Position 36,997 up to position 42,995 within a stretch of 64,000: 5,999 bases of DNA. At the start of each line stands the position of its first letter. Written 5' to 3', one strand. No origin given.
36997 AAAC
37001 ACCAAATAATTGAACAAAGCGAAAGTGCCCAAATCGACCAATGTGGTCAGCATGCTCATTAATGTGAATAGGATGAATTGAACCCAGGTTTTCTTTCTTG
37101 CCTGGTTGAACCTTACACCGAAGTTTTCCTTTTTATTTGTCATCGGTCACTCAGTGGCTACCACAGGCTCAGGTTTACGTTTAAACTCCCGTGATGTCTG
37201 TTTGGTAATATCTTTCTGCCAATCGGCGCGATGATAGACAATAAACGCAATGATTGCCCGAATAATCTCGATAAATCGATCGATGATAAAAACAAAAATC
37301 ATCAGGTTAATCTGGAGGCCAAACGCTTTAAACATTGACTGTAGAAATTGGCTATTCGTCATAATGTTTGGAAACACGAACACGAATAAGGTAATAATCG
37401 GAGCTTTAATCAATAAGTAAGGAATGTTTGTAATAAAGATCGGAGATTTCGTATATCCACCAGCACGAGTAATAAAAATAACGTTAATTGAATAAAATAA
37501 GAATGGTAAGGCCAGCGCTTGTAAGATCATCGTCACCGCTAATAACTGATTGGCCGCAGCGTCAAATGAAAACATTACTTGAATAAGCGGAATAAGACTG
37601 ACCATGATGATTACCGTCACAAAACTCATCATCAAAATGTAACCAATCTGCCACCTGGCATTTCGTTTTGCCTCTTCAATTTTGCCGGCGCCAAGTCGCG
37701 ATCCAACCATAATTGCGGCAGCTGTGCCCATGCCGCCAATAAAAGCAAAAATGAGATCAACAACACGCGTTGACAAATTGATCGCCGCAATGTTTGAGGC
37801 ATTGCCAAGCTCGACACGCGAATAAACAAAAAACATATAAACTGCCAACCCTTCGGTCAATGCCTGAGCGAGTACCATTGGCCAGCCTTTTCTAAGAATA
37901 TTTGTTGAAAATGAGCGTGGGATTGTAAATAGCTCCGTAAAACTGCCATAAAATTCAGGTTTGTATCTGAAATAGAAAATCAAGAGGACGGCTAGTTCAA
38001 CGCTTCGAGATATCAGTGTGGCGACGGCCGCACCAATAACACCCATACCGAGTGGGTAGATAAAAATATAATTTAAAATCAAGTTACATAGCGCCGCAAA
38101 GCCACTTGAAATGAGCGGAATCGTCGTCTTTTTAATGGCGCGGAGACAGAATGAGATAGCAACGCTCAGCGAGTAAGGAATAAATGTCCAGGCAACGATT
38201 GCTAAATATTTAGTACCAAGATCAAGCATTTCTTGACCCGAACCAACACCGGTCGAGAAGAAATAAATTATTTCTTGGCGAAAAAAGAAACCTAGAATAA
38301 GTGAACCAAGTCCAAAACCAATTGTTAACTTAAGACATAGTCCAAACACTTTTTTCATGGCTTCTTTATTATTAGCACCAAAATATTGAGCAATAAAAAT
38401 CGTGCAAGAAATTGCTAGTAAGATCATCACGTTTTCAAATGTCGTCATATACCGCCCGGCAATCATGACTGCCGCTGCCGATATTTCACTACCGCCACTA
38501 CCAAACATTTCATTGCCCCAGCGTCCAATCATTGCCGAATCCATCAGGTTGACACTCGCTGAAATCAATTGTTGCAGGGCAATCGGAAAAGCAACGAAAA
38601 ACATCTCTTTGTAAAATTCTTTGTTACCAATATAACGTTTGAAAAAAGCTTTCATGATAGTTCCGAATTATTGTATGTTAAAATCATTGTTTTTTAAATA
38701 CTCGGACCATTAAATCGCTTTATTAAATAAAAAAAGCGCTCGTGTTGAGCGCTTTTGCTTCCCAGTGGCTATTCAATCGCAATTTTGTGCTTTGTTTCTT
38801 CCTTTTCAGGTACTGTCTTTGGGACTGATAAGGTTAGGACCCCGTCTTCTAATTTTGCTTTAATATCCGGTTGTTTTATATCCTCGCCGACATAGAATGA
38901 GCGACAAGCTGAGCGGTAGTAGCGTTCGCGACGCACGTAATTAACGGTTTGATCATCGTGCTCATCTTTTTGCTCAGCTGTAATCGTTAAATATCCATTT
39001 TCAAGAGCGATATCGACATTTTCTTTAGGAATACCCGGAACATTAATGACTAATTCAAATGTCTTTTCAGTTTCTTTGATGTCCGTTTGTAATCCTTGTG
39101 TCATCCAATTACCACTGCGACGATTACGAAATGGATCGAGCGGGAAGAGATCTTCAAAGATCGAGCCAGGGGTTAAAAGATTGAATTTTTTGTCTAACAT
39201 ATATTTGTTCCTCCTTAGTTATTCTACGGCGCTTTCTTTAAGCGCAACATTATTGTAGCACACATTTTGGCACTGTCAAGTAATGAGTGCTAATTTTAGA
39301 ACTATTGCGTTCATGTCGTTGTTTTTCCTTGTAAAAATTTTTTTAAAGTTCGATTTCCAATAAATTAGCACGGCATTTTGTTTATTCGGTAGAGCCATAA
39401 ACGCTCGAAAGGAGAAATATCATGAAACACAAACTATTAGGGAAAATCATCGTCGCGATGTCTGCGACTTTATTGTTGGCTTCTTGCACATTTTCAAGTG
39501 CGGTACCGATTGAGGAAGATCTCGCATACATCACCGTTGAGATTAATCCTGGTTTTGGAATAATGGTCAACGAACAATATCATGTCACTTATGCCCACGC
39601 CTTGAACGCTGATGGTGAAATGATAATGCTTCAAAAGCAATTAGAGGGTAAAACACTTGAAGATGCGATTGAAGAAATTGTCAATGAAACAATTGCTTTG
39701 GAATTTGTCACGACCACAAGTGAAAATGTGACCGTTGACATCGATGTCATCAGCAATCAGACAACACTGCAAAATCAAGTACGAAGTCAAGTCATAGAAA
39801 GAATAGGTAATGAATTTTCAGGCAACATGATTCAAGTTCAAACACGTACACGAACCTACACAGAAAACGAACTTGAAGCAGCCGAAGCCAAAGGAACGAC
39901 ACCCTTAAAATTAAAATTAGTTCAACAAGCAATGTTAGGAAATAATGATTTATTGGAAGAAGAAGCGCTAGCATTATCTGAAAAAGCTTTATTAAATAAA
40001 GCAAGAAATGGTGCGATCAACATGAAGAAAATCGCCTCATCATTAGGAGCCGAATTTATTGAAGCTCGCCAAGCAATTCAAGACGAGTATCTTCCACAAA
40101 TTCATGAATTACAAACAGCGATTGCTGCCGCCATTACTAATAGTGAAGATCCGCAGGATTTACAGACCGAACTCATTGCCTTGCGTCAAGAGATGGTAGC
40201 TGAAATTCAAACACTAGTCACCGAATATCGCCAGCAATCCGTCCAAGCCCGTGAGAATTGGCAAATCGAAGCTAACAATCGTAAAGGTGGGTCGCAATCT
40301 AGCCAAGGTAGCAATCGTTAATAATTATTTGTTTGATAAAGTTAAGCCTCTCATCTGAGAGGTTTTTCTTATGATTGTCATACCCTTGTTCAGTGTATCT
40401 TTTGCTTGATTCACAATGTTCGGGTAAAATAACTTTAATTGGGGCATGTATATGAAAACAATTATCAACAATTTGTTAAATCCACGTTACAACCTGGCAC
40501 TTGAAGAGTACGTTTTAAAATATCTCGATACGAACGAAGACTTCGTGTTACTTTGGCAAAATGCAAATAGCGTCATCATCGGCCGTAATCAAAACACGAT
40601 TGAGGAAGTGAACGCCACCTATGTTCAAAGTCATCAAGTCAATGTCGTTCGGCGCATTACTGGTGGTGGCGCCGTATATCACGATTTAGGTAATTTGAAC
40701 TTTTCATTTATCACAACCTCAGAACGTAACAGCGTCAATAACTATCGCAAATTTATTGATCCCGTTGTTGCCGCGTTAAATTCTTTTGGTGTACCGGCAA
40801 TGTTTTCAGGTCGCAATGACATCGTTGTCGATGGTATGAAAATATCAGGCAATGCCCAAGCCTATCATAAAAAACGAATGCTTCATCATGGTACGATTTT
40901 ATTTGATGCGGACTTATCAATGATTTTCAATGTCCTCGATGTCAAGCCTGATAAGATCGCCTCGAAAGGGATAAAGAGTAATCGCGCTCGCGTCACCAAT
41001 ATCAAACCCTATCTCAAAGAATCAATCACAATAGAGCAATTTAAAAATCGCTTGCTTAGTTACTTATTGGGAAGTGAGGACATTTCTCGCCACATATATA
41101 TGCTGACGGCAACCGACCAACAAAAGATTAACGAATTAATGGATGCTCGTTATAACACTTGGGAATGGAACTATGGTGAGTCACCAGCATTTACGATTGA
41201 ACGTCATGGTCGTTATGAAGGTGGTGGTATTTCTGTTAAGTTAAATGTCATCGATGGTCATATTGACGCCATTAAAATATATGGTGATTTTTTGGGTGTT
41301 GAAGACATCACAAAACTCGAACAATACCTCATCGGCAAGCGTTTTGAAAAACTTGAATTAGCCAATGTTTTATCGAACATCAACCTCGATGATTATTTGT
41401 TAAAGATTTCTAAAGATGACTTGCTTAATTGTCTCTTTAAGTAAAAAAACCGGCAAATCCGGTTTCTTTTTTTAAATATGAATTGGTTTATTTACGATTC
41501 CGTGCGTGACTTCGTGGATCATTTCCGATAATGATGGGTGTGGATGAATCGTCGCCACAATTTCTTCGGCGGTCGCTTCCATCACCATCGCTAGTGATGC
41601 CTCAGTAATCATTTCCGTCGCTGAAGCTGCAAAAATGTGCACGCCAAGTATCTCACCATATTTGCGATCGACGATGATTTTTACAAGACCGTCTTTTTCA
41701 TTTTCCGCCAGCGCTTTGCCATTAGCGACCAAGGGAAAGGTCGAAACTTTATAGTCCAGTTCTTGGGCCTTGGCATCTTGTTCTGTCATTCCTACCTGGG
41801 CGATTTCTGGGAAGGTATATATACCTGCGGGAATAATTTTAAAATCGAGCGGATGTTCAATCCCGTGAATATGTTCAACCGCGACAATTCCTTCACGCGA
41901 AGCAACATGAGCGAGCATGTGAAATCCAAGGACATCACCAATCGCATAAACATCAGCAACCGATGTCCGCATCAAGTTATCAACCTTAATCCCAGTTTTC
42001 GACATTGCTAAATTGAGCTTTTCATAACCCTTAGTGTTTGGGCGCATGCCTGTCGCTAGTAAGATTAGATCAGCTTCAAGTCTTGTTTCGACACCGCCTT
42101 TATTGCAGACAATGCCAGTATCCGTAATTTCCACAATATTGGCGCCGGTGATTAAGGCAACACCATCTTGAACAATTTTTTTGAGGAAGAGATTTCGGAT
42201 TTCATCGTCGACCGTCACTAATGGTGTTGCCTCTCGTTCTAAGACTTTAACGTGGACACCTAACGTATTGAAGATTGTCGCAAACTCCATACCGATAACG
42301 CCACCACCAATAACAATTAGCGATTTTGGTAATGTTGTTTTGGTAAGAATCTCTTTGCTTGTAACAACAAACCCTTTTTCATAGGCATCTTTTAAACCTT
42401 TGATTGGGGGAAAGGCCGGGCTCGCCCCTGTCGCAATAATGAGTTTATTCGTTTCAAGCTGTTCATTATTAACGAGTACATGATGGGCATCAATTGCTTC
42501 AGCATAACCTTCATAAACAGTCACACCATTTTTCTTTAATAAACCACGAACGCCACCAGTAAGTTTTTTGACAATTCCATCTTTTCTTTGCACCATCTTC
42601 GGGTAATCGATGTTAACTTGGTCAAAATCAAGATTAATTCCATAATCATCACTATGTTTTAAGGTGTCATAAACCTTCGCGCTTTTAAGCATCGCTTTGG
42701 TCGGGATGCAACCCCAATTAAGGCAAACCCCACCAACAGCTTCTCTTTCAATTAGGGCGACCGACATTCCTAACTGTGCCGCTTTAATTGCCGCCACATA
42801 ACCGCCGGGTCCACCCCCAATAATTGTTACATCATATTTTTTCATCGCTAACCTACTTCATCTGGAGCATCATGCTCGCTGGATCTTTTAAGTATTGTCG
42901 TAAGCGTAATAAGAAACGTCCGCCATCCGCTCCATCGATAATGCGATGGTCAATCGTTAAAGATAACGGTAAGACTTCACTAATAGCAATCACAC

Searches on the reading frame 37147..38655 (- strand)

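Call 34: search_protein_families(library=pfam, proteins=[window:37147-38655:-], max_evalue=0.000001)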
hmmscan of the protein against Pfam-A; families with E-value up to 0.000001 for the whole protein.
window:37147-38655:- (502 aa): 1 family
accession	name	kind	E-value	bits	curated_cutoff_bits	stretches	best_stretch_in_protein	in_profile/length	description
PF01554.23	MatE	-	1.1e-33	116.6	24.9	2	24-197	1-161/161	MatE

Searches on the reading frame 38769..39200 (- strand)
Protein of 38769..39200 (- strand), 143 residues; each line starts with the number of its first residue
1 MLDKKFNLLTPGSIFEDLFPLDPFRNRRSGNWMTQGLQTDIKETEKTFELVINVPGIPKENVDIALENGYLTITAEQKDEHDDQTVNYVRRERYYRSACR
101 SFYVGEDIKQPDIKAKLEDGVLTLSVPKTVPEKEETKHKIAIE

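Call 34: search_protein_families(library=pfam, proteins=[window:38769-39200:-], max_evalue=0.000001)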
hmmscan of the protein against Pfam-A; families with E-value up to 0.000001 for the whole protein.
window:38769-39200:- (143 aa): 1 family
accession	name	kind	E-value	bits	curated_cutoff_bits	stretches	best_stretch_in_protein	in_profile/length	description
PF00011.27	HSP20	-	4.2e-23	81.8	20.8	1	40-142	1-101/102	Hsp20/alpha crystallin family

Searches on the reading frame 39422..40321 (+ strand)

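Call 34: search_protein_families(library=pfam, proteins=[window:39422-40321:+], max_evalue=0.000001)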
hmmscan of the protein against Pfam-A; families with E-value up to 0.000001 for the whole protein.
window:39422-40321:+ (299 aa): 1 family
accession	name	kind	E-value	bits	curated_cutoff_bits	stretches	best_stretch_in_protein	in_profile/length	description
PF23750.1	RsgI_M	-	5.5e-21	76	25.3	1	35-168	2-132/133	Anti-sigma factor RsgI-like central domain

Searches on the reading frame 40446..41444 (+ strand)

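Call 34: search_protein_families(library=pfam, proteins=[window:40446-41444:+], max_evalue=0.000001)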
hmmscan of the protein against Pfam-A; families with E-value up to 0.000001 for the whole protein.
window:40446-41444:+ (332 aa): 3 families
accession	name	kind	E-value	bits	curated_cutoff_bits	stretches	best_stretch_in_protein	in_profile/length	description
PF21948.1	LplA-B_cat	-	8.2e-72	241.8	27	1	12-206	1-198/200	Lipoyl protein ligase A/B catalytic domain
PF10437.14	Lip_prot_lig_C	-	1.9e-26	92.2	24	1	246-330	1-85/85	Bacterial lipoate protein ligase C-terminus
PF03099.24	BPL_LplA_LipB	-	2.1e-10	41.1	21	1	49-155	10-132/133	Biotin/lipoate A/B protein ligase family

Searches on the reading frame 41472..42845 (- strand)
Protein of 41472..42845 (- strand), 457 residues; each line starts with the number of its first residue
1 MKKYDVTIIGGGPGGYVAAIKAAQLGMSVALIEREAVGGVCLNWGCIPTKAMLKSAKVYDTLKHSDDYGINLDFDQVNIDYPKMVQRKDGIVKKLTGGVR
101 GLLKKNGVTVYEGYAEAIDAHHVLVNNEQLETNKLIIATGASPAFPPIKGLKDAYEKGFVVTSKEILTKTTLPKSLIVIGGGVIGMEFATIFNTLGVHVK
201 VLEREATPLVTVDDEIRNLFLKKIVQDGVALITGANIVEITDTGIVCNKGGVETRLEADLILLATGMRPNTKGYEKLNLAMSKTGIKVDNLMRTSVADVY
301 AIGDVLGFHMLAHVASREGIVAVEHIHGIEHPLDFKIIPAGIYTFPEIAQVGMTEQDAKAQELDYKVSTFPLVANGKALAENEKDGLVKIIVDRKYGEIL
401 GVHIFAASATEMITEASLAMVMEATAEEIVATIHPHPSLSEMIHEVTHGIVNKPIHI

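Call 27: search_protein_families(library=pfam, proteins=[window:41472-42845:-], max_evalue=0.000001)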
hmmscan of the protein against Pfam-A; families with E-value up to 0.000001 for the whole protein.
window:41472-42845:- (457 aa): 9 families
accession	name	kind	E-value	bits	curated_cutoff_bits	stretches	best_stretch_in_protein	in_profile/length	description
PF07992.20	Pyr_redox_2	-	1.1e-75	255.3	26.1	1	4-319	1-291/291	Pyridine nucleotide-disulphide oxidoreductase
PF02852.28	Pyr_redox_dim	-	3.4e-37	127.4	25.3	1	338-445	1-108/110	Pyridine nucleotide-disulphide oxidoreductase, dimerisation domain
PF00070.33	Pyr_redox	-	1.8e-18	67.2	22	1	176-243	2-69/82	Pyridine nucleotide-disulphide oxidoreductase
PF13738.12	Pyr_redox_3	-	1.1e-15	58.2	30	1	121-303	114-305/305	Pyridine nucleotide-disulphide oxidoreductase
PF00890.30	FAD_binding_2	-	1.4e-08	34.8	20.4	0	5-44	1-40/414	FAD binding domain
PF01134.28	GIDA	-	1.7e-08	34.4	22.1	1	5-141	1-150/391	Glucose inhibited division protein A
PF01266.30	DAO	-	2.3e-08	34.4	27.9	0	5-38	1-35/353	FAD dependent oxidoreductase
PF12831.13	FAD_oxidored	-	6e-08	32.8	27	1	5-40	1-37/416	FAD dependent oxidoreductase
PF03486.20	HI0933_like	-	6.2e-08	32.8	50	0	5-35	2-32/244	HI0933-like protein Rossmann domain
